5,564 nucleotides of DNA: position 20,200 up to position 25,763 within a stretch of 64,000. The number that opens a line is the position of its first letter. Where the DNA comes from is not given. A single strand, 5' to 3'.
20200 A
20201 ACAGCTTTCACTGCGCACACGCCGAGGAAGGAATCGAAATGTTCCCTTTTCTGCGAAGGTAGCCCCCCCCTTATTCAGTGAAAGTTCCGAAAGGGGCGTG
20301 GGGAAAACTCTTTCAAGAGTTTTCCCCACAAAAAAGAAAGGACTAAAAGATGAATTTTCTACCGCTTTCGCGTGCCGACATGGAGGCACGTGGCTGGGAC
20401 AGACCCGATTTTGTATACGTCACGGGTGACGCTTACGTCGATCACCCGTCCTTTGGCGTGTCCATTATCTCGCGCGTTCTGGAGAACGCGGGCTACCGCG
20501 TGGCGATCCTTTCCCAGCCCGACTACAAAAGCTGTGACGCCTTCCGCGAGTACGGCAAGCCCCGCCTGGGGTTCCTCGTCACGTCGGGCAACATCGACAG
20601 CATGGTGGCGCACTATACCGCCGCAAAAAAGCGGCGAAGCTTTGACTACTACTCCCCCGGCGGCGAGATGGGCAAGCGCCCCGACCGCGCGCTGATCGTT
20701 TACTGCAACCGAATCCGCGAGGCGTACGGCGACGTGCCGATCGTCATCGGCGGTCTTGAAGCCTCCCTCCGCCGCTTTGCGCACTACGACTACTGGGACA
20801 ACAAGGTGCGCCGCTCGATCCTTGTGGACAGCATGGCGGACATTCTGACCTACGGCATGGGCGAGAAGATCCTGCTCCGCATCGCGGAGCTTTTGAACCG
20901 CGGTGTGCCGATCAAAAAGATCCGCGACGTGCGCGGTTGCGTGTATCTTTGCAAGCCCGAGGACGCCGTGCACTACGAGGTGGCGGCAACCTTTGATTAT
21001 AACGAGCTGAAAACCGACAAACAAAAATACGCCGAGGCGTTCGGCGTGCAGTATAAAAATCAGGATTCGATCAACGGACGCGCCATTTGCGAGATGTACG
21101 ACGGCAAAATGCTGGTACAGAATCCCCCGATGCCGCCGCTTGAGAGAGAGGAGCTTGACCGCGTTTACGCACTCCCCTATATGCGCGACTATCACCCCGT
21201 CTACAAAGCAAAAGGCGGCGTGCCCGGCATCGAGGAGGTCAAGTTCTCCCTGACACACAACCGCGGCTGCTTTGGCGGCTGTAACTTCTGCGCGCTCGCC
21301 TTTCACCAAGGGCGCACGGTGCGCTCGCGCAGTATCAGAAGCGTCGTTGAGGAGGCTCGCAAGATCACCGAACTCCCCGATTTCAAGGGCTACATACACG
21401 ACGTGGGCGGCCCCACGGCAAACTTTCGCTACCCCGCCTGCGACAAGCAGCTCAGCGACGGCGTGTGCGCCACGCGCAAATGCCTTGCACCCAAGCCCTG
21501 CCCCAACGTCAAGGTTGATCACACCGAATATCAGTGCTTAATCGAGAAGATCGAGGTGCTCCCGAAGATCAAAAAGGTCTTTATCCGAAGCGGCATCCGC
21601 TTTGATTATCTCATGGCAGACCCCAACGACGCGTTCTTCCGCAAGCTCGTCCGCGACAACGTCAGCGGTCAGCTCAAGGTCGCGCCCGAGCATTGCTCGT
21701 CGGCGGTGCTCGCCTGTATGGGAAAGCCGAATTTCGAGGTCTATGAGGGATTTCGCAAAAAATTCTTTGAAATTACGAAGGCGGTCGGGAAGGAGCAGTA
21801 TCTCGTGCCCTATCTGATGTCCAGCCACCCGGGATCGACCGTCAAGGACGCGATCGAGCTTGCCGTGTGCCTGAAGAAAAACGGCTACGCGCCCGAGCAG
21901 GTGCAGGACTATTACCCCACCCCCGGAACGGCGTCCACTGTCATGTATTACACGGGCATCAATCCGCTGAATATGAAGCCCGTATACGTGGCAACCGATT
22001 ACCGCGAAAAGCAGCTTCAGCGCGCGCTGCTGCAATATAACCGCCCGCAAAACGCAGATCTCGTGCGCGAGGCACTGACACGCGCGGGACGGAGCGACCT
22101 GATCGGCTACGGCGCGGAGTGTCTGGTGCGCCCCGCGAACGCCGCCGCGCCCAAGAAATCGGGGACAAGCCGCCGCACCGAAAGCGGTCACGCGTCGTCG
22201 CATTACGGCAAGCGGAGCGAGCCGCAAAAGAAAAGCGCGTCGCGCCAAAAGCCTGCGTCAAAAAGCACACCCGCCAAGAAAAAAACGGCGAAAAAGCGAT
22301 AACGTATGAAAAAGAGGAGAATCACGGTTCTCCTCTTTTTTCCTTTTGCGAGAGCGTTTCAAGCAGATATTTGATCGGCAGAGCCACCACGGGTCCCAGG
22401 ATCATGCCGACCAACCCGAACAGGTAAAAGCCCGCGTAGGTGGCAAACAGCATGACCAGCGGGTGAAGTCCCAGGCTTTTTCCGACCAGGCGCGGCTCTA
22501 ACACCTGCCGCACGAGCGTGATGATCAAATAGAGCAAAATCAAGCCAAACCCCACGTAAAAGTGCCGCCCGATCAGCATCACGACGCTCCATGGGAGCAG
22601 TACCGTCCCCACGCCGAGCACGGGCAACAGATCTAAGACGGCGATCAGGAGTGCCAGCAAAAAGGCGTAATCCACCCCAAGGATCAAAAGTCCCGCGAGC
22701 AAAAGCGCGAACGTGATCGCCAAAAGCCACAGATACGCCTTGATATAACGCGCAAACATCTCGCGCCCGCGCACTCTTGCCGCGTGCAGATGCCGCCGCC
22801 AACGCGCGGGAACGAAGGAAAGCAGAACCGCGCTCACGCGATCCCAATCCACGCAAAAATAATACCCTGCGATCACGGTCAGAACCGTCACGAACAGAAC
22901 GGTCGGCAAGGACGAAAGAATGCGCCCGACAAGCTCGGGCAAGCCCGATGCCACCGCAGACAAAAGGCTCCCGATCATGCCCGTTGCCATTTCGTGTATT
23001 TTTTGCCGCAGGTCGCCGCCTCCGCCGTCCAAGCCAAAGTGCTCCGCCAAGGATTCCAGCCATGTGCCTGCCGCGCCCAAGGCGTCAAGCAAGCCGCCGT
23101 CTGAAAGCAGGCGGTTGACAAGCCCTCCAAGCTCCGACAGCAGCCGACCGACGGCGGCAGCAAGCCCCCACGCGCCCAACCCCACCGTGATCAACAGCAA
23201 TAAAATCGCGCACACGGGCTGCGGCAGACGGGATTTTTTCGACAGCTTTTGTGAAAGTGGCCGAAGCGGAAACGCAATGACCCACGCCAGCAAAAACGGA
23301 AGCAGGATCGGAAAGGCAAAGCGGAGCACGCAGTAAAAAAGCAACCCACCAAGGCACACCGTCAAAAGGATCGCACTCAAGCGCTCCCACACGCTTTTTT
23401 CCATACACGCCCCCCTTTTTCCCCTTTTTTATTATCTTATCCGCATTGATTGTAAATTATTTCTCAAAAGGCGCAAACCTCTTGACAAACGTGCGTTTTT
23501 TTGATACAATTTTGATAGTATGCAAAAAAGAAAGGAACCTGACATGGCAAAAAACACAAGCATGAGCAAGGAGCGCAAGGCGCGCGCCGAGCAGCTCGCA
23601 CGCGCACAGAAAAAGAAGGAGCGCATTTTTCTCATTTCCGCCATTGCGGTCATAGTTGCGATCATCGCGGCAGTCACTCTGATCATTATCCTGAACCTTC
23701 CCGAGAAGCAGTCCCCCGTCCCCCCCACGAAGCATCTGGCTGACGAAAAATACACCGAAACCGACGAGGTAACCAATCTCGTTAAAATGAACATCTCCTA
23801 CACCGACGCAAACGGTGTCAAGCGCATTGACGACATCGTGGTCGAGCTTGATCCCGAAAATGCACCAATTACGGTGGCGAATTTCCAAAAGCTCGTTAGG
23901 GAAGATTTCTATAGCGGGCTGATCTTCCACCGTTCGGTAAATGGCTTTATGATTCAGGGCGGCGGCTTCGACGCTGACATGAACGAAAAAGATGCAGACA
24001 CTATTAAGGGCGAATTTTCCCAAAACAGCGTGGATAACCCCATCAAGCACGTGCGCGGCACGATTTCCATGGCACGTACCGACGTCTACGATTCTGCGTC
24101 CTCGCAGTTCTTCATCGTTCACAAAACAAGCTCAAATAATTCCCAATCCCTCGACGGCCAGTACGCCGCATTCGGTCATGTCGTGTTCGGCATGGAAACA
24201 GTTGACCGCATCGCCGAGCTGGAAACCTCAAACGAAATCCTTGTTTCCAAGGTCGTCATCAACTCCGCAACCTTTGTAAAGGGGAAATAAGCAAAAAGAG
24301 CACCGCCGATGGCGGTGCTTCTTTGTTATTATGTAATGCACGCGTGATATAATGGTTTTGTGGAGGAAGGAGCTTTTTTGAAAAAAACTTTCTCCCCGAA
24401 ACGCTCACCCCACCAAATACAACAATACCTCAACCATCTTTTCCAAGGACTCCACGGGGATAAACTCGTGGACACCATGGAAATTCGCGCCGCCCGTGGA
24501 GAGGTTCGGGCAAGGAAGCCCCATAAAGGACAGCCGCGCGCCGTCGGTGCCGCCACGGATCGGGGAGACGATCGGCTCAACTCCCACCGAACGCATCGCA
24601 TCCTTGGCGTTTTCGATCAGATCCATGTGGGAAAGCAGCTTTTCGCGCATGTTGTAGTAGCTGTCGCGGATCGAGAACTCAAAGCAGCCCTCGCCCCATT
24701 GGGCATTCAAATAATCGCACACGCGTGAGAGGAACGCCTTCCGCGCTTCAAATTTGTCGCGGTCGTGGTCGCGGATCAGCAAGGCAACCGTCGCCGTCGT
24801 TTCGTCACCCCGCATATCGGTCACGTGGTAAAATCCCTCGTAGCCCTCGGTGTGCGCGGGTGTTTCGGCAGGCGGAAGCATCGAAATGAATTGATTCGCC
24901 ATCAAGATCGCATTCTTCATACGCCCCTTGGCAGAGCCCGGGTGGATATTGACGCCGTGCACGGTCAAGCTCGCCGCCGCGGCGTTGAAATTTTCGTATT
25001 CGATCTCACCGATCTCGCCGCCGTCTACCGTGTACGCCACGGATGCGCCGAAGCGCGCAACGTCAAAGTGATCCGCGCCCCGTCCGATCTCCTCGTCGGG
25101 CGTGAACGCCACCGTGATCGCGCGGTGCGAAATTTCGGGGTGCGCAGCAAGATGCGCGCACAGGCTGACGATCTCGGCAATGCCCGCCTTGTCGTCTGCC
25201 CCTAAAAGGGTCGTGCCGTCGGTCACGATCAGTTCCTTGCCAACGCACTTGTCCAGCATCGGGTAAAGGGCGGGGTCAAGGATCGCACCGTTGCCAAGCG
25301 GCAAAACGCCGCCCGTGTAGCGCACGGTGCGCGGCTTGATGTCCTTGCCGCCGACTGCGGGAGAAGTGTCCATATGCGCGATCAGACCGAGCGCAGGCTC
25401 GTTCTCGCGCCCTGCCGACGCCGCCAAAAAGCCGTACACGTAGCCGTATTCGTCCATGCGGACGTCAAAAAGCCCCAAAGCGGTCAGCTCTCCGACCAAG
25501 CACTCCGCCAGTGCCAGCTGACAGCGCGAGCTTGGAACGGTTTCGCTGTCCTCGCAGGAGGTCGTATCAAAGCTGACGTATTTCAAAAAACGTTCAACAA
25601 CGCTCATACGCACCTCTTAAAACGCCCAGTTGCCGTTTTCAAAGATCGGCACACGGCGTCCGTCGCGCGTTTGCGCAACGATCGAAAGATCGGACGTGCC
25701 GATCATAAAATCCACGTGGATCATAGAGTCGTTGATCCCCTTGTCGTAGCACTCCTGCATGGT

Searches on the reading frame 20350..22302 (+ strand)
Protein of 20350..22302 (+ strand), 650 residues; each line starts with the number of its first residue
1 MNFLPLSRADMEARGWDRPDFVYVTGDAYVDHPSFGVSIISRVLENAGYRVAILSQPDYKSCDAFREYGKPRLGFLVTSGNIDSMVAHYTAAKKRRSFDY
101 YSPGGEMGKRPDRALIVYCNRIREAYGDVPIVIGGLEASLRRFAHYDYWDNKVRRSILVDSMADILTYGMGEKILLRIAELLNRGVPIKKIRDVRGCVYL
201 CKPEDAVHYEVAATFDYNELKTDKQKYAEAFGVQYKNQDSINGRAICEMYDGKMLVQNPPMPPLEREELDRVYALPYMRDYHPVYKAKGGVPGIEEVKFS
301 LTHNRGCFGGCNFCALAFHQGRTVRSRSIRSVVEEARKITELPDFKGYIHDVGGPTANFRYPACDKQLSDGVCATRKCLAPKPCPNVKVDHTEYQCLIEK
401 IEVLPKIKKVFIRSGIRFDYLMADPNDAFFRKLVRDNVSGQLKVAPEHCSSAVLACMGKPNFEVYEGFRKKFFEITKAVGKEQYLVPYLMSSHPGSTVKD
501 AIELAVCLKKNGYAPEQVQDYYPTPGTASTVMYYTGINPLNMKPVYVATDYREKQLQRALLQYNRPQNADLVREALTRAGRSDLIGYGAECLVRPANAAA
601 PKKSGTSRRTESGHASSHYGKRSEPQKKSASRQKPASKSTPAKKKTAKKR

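Call 48: search_protein_families(library=pfam, proteins=[window:20350-22302:+], max_evalue=0.00001)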
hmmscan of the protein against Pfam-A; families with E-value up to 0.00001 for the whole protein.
window:20350-22302:+ (650 aa): 2 families
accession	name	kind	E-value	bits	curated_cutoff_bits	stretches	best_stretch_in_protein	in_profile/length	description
PF08497.15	Radical_SAM_N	-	2.2e-132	441.3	25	1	3-300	1-301/301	Radical SAM N-terminal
PF11842.13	DUF3362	-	2e-30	106.4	27.6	1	516-646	1-141/151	Domain of unknown function (DUF3362)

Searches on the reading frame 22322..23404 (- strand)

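Call 48: search_protein_families(library=pfam, proteins=[window:22322-23404:-], max_evalue=0.00001)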
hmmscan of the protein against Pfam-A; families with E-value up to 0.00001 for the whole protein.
window:22322-23404:- (360 aa): 1 family
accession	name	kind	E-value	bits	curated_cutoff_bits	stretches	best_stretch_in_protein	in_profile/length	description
PF01594.21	AI-2E_transport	-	1.8e-51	175.7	34.3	1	12-350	3-325/327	AI-2E family transporter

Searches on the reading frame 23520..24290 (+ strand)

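Call 48: search_protein_families(library=pfam, proteins=[window:23520-24290:+], max_evalue=0.00001)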
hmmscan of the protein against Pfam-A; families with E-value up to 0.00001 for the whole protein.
window:23520-24290:+ (256 aa): 1 family
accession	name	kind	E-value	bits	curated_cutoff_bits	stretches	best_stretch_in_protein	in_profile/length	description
PF00160.26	Pro_isomerase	-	5.8e-41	140.8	21.7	1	104-250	10-157/159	Cyclophilin type peptidyl-prolyl cis-trans isomerase/CLD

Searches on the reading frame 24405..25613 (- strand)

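Call 49: search_protein_families(library=pfam, proteins=[window:24405-25613:-], max_evalue=0.00001)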
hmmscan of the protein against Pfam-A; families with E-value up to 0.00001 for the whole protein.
window:24405-25613:- (402 aa): 2 families
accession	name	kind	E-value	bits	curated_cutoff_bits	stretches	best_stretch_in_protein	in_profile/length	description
PF01546.33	Peptidase_M20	-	1.4e-14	55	24.6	1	139-401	34-204/206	Peptidase family M20/M25/M40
PF07687.19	M20_dimer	-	1.5e-11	44.6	21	1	206-306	1-103/107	Peptidase dimerisation domain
